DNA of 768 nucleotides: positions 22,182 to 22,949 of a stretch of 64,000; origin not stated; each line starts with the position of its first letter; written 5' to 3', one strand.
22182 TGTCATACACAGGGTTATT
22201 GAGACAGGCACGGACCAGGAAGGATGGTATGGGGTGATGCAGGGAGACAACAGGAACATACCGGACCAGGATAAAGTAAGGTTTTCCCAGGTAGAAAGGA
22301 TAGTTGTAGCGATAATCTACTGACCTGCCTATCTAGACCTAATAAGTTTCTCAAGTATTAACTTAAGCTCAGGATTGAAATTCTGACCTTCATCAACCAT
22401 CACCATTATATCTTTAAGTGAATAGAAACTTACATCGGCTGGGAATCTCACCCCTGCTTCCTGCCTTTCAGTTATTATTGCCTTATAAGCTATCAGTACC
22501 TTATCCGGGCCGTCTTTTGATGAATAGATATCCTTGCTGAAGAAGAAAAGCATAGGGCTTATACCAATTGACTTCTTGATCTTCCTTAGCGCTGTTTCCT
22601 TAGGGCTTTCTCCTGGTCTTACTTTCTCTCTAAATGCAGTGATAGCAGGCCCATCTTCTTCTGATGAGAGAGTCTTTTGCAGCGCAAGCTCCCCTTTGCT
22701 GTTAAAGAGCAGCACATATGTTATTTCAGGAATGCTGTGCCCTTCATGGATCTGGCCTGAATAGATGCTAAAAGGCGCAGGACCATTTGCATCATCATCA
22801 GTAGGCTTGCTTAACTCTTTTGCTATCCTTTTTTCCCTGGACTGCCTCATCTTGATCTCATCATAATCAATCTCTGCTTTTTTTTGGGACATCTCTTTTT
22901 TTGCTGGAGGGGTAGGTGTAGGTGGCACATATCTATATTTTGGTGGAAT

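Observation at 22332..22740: Cytoplasmic tail of the giant protein ends in a Nudix-fold domain with a degenerate catalytic box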

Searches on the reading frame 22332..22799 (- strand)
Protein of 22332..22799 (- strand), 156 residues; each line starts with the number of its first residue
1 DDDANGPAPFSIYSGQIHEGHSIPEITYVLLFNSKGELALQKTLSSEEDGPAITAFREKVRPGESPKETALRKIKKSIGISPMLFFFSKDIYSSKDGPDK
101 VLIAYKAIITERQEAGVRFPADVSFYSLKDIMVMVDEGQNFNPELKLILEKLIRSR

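Call 8: search_protein_families(library=pfam, proteins=[window:22332-22799:-], max_evalue=10)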
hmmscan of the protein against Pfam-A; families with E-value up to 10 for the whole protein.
window:22332-22799:- (156 aa): 1 family
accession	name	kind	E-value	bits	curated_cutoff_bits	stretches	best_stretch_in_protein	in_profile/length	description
PF00293.34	NUDIX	-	6.7e-05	23.4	21.1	1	28-108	7-94/134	NUDIX domain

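Call 12: find_homologous_proteins(query=window:22332-22799:-, max_evalue=0.01)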
Query window:22332-22799:-: 19 candidates shared short words with the query, none scored E <= 0.01.

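Call 13: search_solved_structures(query=window:22332-22799:-, max_evalue=10, show_alignments=3)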
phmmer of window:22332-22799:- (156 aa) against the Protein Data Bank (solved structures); distinct sequences matched with E-value up to 10: 3.
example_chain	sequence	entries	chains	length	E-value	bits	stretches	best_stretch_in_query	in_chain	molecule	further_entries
3i7u_A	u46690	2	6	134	0.28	14.5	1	57-92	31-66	AP4A hydrolase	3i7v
1mut_A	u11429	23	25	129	0.28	14.5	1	57-93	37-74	NUCLEOSIDE TRIPHOSPHATE PYROPHOSPHOHYDROLASE | Mutator mutT protein | 7,8-dihydro-8-oxoguanine-triphosphatase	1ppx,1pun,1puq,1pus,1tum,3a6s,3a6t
4kyx_A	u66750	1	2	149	0.89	12.9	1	24-107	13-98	ADP-ribose pyrophosphatase MutT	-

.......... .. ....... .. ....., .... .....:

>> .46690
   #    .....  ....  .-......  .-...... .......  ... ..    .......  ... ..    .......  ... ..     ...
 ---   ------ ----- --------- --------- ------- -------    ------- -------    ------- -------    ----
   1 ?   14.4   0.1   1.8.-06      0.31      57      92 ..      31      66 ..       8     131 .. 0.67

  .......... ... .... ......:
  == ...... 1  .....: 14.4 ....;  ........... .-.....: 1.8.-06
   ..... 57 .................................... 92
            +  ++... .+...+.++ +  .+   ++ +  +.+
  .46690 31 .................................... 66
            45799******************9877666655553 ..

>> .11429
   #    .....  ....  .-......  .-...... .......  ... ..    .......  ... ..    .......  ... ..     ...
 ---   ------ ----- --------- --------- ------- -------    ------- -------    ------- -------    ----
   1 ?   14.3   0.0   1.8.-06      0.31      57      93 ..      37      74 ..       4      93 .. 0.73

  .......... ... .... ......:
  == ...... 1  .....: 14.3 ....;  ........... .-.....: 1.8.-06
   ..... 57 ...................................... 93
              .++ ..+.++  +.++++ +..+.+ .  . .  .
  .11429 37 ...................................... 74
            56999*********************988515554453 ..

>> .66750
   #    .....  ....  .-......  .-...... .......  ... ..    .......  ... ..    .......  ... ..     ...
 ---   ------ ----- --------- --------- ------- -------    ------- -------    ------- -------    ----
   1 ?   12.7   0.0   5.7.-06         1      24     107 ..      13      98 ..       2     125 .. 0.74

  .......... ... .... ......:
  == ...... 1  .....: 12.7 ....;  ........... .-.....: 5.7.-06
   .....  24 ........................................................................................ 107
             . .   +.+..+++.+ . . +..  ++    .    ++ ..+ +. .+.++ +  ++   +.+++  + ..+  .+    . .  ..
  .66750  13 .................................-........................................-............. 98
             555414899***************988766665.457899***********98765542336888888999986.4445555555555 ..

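Call 24: predict_structure(protein=window:22332-22799:-)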
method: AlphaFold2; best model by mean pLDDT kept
length: 156 residues; sequences in the alignment: 1
mean_pLDDT: 50.9   pTM: 0.39
mean pLDDT of the five models: 50.9, 38.4, 38.1, 36.2, 35.8
residues with pLDDT >= 90: 0; 70-90: 3; 50-70: 83; < 50: 70
segments of 3 or more residues with pLDDT < 50: 1-26, 31-34, 44-55, 80-83, 86-94, 118-126, 138-140
pLDDT, mean of each block of 10 residues (from residue 1): 38 37 43 52 47 52 68 61 47 51 57 54 47 53 58 51
secondary structure, 60 per line:
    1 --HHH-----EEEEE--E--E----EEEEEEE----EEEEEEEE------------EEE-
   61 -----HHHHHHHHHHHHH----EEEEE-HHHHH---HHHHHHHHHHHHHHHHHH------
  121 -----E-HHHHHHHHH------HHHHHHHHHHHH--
elements in order: E11-15 E26-32 E37-44 E57-59 H66-78 E83-87 H89-93 H97-114 H128-136 H143-154

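Call 28: search_protein_representatives(protein=window:22332-22799:-)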
Query: 156 residues. Proteins with E-value up to 0.001 (for the whole library): 43; up to 1e-10: 6; up to 1e-30: 1. The best 43 are listed.
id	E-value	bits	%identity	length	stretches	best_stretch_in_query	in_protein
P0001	2.7e-93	326.1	100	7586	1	1-156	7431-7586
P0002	3.8e-30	121.2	46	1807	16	25-54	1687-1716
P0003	2.1e-18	83.1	46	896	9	27-51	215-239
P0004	7.0e-12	61.9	33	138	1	30-151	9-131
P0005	7.4e-11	58.6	36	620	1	14-152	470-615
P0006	7.5e-11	58.6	40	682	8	22-48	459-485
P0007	3.5e-10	56.4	29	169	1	14-152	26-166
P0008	5.3e-09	52.6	30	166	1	26-152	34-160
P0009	5.1e-08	49.4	32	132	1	27-152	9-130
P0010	5.4e-08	49.3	30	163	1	8-152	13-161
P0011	2.5e-07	47.2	34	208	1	24-151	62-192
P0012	3.8e-07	46.6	31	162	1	17-151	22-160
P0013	6.8e-07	45.7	30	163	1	21-153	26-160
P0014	1.1e-06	45.0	34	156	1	26-152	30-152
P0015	1.2e-06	44.9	28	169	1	14-153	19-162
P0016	1.6e-06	44.6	32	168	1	21-151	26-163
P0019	1.7e-05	41.2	36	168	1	20-152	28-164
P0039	4.6e-04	36.6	28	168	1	6-151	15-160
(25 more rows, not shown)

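Call 31: list_cluster_members(proteins=[P0001, P0004, P0005])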
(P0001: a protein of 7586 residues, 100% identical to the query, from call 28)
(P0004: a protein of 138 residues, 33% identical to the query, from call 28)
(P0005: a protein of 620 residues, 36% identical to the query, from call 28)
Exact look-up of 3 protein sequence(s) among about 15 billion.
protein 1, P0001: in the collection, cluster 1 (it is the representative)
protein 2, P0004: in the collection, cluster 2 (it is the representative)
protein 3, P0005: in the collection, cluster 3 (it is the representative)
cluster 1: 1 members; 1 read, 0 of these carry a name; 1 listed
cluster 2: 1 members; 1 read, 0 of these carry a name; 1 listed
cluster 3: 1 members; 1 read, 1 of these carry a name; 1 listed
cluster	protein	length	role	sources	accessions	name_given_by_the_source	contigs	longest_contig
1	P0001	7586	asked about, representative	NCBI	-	-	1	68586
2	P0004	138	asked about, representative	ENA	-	-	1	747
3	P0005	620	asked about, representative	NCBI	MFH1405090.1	MAG: glycosyltransferase [Patescibacteria group bacterium]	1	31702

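Call 39: search_solved_structures(query=A1, max_evalue=0.001, show_alignments=2)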
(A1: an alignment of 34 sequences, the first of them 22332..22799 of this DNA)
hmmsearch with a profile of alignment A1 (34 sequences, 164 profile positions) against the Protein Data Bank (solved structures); distinct sequences matched with E-value up to 0.001: 113 (the best 60 are shown).
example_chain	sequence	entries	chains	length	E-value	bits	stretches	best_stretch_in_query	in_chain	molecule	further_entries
2fkb_A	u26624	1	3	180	1.7e-28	102.7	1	3-141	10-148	Putative Nudix hydrolase yfcD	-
1q27_A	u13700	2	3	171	2.3e-22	82.8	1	2-161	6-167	Putative Nudix hydrolase DR0079 | Putative Nudix hydrolase DR_0079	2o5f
3hyq_A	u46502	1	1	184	2.9e-18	69.4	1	1-141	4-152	Isopentenyl-diphosphate Delta-isomerase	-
2pny_A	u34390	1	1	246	1.3e-16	64.1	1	2-159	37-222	Isopentenyl-diphosphate Delta-isomerase 2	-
1ow2_A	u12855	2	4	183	5.1e-16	62.1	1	9-141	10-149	ISOPENTENYL-DIPHOSPHATE DELTA-ISOMERASE | ISOPENTENYL DIPHOSPHATE DELTA-ISOMERASE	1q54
1hx3_A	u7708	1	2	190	5.4e-16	62.1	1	9-141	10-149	ISOPENTENYL DIPHOSPHATE DELTA-ISOMERASE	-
1i9a_A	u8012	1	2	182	1.4e-15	60.8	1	9-141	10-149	ISOPENTENYL-DIPHOSPHATE DELTA-ISOMERASE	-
1nfs_A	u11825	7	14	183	1.4e-15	60.7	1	9-141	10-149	ISOPENTENYL-DIPHOSPHATE DELTA-ISOMERASE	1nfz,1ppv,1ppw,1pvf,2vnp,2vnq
1x84_A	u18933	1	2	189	1.4e-15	60.7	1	9-141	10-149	Isopentenyl-diphosphate delta-isomerase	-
1hzt_A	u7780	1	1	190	1.4e-15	60.7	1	9-141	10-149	ISOPENTENYL DIPHOSPHATE DELTA-ISOMERASE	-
1r67_A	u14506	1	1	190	1.7e-15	60.4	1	9-141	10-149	Isopentenyl-diphosphate delta-isomerase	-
2dho_A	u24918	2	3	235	1.9e-15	60.3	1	3-160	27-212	Isopentenyl-diphosphate delta-isomerase 1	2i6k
2b2k_A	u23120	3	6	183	2.8e-15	59.7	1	9-141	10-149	Isopentenyl-diphosphate delta-isomerase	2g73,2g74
1x83_A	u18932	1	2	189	3e-15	59.7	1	9-141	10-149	Isopentenyl-diphosphate delta-isomerase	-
2icj_A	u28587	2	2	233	6.1e-15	58.6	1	3-160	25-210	Isopentenyl-diphosphate delta isomerase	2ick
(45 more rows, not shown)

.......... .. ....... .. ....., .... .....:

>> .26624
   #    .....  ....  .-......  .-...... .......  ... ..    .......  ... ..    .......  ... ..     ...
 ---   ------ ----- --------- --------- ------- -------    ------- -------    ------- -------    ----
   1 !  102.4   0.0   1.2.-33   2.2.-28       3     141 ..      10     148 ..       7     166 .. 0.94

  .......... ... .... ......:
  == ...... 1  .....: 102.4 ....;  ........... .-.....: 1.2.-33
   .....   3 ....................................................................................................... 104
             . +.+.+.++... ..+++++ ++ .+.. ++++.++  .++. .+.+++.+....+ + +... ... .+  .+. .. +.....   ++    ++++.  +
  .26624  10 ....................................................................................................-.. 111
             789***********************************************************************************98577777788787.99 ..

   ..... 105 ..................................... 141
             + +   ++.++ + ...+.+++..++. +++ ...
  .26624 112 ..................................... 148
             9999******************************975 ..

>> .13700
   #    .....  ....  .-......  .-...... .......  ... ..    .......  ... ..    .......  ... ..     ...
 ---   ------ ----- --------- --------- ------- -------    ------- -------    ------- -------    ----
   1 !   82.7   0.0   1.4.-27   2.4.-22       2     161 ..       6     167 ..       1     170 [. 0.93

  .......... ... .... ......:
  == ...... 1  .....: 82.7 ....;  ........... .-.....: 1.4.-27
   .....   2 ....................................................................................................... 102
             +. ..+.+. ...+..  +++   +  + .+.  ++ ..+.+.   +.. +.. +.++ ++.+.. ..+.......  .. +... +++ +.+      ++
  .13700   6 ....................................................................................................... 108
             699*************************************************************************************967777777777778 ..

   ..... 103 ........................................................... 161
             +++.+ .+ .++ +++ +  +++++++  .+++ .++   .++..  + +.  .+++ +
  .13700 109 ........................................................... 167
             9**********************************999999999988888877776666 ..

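Call 40: search_protein_families(library=ncbifam, proteins=[window:22332-22799:-, P0007, P0016, P0039, P0004], max_evalue=0.01)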
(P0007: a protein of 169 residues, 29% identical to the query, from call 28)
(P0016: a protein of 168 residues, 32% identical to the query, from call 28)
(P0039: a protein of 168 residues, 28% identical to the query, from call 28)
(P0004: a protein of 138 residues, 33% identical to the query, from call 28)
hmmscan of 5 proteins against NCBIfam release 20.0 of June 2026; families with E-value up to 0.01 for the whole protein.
window:22332-22799:- (156 aa): 0 families

P0007 (169 aa): 15 families
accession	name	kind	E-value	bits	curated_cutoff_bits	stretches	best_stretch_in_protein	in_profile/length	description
NF011922.0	PRK15393.1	equivalog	9.1e-17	61.3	152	1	8-108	10-110/182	NUDIX hydrolase YfcD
NF002995.0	PRK03759.1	equivalog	7.7e-15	55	127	1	8-151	6-156/185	isopentenyl-diphosphate Delta-isomerase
TIGR02150.1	IPP_isom_1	equivalog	4.5e-10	39.6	105.8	1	13-150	3-145/159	isopentenyl-diphosphate delta-isomerase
NF041653.1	Nud_hyd_Meth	equivalog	8.5e-08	32.2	300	1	13-97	4-87/170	Nudix hydrolase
TIGR00586.1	mutt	equivalog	5.8e-07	29.6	97.9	1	41-100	10-65/129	8-oxo-dGTP diphosphatase MutT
NF008044.0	PRK10776.1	equivalog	2e-05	24.5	148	1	42-97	10-63/130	8-oxo-dGTP diphosphatase MutT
NF006530.0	PRK08999.1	equivalog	0.00012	21.2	245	1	41-97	11-65/315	Nudix family hydrolase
NF012016.0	PRK15472.1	equivalog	0.00029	20.6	95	1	38-100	6-71/141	nucleoside triphosphatase NudI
NF001938.0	PRK00714.1-5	equivalog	0.00032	20.1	116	1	34-95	10-75/172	RNA pyrophosphohydrolase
NF006961.0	PRK09438.1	equivalog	0.00054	19.5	103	1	65-97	33-64/151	dihydroneopterin triphosphate diphosphatase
NF041652.1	Nud_hyd_Dein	equivalog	0.00068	19.9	200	1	71-103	49-81/152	Nudix hydrolase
NF007834.0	PRK10546.1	equivalog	0.00089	19.1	156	1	43-99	10-64/135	pyrimidine (deoxy)nucleoside triphosphate diphosphatase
NF001936.0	PRK00714.1-3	equivalog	0.0012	18.7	118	1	66-95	37-65/155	RNA pyrophosphohydrolase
NF001935.0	PRK00714.1-2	equivalog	0.0026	17.3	259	1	39-94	11-60/183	RNA pyrophosphohydrolase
TIGR02705.1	nudix_YtkD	equivalog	0.0033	17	154.4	1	71-99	51-79/156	RNA deprotection pyrophosphohydrolase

P0016 (168 aa): 17 families
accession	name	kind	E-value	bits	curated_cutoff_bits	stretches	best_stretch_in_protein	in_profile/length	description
NF011922.0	PRK15393.1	equivalog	3.6e-18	65.9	152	1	2-158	11-159/182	NUDIX hydrolase YfcD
NF002995.0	PRK03759.1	equivalog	8.5e-17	61.4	127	1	4-149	9-156/185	isopentenyl-diphosphate Delta-isomerase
TIGR02150.1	IPP_isom_1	equivalog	4e-12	46.3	105.8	1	6-151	3-148/159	isopentenyl-diphosphate delta-isomerase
NF041653.1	Nud_hyd_Meth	equivalog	1.4e-10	41.2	300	1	6-161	4-157/170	Nudix hydrolase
NF001938.0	PRK00714.1-5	equivalog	2.9e-06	26.7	116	1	28-88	11-75/172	RNA pyrophosphohydrolase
NF006530.0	PRK08999.1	equivalog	5.5e-06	25.6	245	1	31-102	8-78/315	Nudix family hydrolase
NF012016.0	PRK15472.1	equivalog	6.7e-06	25.9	95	1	30-89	4-62/141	nucleoside triphosphatase NudI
NF041652.1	Nud_hyd_Dein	equivalog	7.4e-06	26.3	200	1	27-151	11-135/152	Nudix hydrolase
NF007834.0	PRK10546.1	equivalog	0.00012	21.9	156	1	36-91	10-63/135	pyrimidine (deoxy)nucleoside triphosphate diphosphatase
NF008003.0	PRK10729.1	equivalog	0.00048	19.5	248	1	17-109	48-138/210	ADP-ribose diphosphatase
TIGR00586.1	mutt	equivalog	0.00052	20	97.9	1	34-90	10-64/129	8-oxo-dGTP diphosphatase MutT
NF008736.0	PRK11762.1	equivalog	0.00056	19.5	169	1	19-89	35-105/186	ADP compounds hydrolase NudE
NF001934.0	PRK00714.1-1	equivalog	0.0014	18.1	241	1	32-88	11-61/176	RNA pyrophosphohydrolase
NF008044.0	PRK10776.1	equivalog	0.002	18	148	1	35-90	10-63/130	8-oxo-dGTP diphosphatase MutT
TIGR02705.1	nudix_YtkD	equivalog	0.0046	16.5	154.4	1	63-90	50-77/156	RNA deprotection pyrophosphohydrolase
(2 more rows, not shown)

P0039 (168 aa): 19 families
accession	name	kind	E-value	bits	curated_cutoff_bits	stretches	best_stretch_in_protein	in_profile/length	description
NF011922.0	PRK15393.1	equivalog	1.5e-24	86.7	152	1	1-153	10-157/182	NUDIX hydrolase YfcD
NF002995.0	PRK03759.1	equivalog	1.5e-17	63.8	127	1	3-146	8-156/185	isopentenyl-diphosphate Delta-isomerase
TIGR02150.1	IPP_isom_1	equivalog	5.3e-16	58.9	105.8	1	6-152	3-153/159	isopentenyl-diphosphate delta-isomerase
NF041653.1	Nud_hyd_Meth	equivalog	6.3e-16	58.6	300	1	6-93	4-90/170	Nudix hydrolase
NF006530.0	PRK08999.1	equivalog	8.1e-10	38.2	245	1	31-96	8-71/315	Nudix family hydrolase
NF007834.0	PRK10546.1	equivalog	3.7e-09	36.5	156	1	35-93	9-65/135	pyrimidine (deoxy)nucleoside triphosphate diphosphatase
NF001938.0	PRK00714.1-5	equivalog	1e-07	31.5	116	1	25-89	8-76/172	RNA pyrophosphohydrolase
TIGR00586.1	mutt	equivalog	1.4e-07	31.6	97.9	1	32-124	8-97/129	8-oxo-dGTP diphosphatase MutT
NF041652.1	Nud_hyd_Dein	equivalog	1.6e-07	31.7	200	1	30-148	14-135/152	Nudix hydrolase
NF006961.0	PRK09438.1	equivalog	3.3e-07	29.9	103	1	32-91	11-65/151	dihydroneopterin triphosphate diphosphatase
NF012016.0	PRK15472.1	equivalog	5.9e-07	29.3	95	1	30-138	4-120/141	nucleoside triphosphatase NudI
NF008044.0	PRK10776.1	equivalog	1.6e-05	24.8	148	1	33-90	8-63/130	8-oxo-dGTP diphosphatase MutT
NF052459.1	OxoGTPPhMutT1Mycb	equivalog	3.8e-05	22.9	475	1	64-142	35-111/292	8-oxo-(d)GTP phosphatase MutT1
NF001299.0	PRK00241.1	equivalog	7.2e-05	22.4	158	1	27-88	135-189/263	NAD(+) diphosphatase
NF001934.0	PRK00714.1-1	equivalog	0.00051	19.5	241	1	32-90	11-63/176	RNA pyrophosphohydrolase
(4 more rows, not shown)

P0004 (138 aa): 20 families
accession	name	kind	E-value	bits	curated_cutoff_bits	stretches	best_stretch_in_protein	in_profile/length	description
NF011922.0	PRK15393.1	equivalog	2.1e-12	47.1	152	1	12-114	47-150/182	NUDIX hydrolase YfcD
NF006530.0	PRK08999.1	equivalog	1.1e-11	44.4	245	1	10-63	13-65/315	Nudix family hydrolase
NF012016.0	PRK15472.1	equivalog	7.7e-10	38.6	95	1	10-64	10-64/141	nucleoside triphosphatase NudI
NF002995.0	PRK03759.1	equivalog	1.3e-09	38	127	1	10-116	42-155/185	isopentenyl-diphosphate Delta-isomerase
NF007834.0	PRK10546.1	equivalog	5.1e-09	36.1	156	1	12-65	12-64/135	pyrimidine (deoxy)nucleoside triphosphate diphosphatase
NF041653.1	Nud_hyd_Meth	equivalog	2.4e-08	34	300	1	8-64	32-88/170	Nudix hydrolase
TIGR00586.1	mutt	equivalog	2.5e-08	34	97.9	1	12-84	14-86/129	8-oxo-dGTP diphosphatase MutT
NF041652.1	Nud_hyd_Dein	equivalog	4.3e-07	30.3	200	1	6-119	16-135/152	Nudix hydrolase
NF008044.0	PRK10776.1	equivalog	6e-07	29.4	148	1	17-75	18-76/130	8-oxo-dGTP diphosphatase MutT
NF001938.0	PRK00714.1-5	equivalog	6.4e-07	28.9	116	1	7-64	17-78/172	RNA pyrophosphohydrolase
TIGR02150.1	IPP_isom_1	equivalog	9.1e-07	28.9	105.8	1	11-123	35-153/159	isopentenyl-diphosphate delta-isomerase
TIGR02705.1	nudix_YtkD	equivalog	3e-06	26.9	154.4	1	33-74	47-87/156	RNA deprotection pyrophosphohydrolase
NF001299.0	PRK00241.1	equivalog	4e-06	26.5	158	1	4-113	134-240/263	NAD(+) diphosphatase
NF006961.0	PRK09438.1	equivalog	1.3e-05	24.7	103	1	9-61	14-62/151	dihydroneopterin triphosphate diphosphatase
NF011963.0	PRK15434.1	subfamily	0.00025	20.8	146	1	8-74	22-84/159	GDP-mannose mannosyl hydrolase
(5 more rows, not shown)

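Call 45: predict_structure(alignment_id=A1)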
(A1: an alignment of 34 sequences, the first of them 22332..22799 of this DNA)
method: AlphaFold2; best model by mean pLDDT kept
length: 156 residues; sequences in the alignment: 34
mean_pLDDT: 86.8   pTM: 0.81
mean pLDDT of the five models: 86.8, 86.6, 86.4, 84.4, 84.3
residues with pLDDT >= 90: 111; 70-90: 21; 50-70: 10; < 50: 14
segments of 3 or more residues with pLDDT < 50: 1-5, 7-12, 14-16
pLDDT, mean of each block of 10 residues (from residue 1): 45 52 94 96 73 93 97 95 96 94 96 83 95 94 95 91
secondary structure, 60 per line:
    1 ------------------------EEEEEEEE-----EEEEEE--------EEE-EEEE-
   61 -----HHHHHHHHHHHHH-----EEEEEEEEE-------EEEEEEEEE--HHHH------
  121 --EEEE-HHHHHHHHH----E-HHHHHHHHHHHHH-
elements in order: E25-32 E38-43 E52-54 E56-59 H66-78 E84-92 E100-108 H111-114 E123-126 H128-136 H143-155
